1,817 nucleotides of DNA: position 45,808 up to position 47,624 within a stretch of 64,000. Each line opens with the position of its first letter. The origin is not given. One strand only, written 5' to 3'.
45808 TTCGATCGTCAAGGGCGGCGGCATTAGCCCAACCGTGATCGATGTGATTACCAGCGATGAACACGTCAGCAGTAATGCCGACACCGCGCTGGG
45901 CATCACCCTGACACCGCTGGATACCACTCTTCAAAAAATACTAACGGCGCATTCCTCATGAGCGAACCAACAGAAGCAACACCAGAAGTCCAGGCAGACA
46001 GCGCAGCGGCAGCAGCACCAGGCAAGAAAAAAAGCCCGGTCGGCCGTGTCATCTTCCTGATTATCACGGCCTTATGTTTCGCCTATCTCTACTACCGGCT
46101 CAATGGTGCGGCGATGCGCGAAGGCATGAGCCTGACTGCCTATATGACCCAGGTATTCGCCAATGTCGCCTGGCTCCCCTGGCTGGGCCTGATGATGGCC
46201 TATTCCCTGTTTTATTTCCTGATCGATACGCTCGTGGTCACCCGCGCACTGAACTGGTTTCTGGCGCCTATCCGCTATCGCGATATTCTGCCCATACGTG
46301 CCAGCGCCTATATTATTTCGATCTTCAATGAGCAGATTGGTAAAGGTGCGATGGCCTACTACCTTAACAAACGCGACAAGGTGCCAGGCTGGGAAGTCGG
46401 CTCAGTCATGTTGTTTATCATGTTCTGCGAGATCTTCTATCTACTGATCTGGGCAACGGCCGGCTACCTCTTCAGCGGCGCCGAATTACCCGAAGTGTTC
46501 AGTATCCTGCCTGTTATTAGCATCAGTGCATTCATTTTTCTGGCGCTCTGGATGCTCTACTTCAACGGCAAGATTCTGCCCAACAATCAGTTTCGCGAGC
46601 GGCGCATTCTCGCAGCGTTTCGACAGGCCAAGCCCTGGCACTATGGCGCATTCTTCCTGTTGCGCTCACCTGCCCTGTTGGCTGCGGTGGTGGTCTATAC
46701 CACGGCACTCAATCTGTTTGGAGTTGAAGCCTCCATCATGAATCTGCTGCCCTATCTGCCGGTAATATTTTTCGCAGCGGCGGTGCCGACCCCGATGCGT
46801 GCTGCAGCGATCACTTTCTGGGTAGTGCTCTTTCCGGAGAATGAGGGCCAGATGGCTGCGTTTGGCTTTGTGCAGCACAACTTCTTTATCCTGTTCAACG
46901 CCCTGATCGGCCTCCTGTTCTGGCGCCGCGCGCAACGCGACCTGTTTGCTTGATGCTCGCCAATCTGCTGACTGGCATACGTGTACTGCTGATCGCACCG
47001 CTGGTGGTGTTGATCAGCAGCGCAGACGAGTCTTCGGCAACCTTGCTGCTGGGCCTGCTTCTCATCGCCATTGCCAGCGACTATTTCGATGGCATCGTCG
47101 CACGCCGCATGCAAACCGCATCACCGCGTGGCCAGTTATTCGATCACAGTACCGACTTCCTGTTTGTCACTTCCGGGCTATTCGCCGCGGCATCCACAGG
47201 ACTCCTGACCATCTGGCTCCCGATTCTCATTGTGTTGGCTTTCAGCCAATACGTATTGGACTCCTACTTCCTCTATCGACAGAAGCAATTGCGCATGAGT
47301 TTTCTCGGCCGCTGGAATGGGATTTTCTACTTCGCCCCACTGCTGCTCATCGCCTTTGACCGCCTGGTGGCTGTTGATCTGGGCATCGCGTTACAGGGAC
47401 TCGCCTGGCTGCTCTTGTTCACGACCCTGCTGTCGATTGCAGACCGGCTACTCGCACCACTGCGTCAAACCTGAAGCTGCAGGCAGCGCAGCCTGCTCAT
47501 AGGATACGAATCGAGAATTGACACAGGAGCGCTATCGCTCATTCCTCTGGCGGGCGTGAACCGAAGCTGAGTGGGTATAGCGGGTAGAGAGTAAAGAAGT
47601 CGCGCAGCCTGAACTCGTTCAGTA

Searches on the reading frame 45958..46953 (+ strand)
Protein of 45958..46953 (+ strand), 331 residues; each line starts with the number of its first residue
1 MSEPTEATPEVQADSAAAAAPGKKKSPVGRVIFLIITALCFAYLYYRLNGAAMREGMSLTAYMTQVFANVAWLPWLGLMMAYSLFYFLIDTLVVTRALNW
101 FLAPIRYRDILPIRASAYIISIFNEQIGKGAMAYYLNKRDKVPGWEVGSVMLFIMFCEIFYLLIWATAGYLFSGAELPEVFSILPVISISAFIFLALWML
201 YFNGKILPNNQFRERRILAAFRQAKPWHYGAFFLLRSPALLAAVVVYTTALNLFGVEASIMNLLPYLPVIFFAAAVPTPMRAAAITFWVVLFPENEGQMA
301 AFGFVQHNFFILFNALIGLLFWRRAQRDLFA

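Call 24: search_protein_families(library=pfam, proteins=[window:45958-46953:+], max_evalue=0.001)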
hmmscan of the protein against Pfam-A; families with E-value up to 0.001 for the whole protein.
window:45958-46953:+ (331 aa): 0 families

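Call 47: search_protein_families(library=ncbifam, proteins=[window:45958-46953:+], max_evalue=0.01)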
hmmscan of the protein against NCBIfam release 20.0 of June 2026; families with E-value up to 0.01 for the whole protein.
window:45958-46953:+ (331 aa): 0 families

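Call 73: find_related_loci(query=A3, collection=metagenome_contigs, flank=10000)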
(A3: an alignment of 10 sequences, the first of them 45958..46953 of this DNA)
Query A3 (331 aa) in metagenome_contigs; peptide patterns used: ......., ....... (x = any residue, [..] = any of these).
600 stretches matched a pattern (row limit reached: there are more); 272 encode a relative of the query (tblastn E <= 1e-3); the best 80 are kept; 80 distinct loci.
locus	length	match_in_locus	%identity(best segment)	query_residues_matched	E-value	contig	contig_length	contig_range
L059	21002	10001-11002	88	1-330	0e+0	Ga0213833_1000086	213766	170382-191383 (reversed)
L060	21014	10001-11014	79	2-331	6e-180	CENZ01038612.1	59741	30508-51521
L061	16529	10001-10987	79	1-331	1e-176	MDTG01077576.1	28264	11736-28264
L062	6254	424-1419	77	1-331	4e-177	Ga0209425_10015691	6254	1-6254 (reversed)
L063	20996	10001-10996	77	1-331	3e-175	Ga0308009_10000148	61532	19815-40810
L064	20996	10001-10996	77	1-331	4e-175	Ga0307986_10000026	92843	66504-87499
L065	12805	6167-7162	77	1-331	3e-175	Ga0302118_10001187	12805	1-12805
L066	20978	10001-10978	78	1-331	2e-173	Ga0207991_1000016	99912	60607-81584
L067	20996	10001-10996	76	1-331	5e-173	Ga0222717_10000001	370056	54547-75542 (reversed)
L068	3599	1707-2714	74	1-331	5e-179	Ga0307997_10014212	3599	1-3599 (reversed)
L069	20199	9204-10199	77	1-331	4e-171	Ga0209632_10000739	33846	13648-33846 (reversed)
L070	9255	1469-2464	76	1-331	8e-171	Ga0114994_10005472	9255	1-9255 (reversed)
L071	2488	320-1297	75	2-330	0e+0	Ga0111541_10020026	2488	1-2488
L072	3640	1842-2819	76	2-330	5e-178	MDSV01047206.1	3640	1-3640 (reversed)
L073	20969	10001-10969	78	9-331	6e-170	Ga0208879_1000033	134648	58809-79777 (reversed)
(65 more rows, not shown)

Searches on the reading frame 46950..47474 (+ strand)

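Call 24: search_protein_families(library=pfam, proteins=[window:46950-47474:+], max_evalue=0.001)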
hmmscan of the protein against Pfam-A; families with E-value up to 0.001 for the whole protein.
window:46950-47474:+ (174 aa): 1 family
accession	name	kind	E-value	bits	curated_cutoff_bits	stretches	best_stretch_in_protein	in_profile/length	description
PF01066.26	CDP-OH_P_transf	-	1.2e-16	61.9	22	1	1-154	1-145/152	CDP-alcohol phosphatidyltransferase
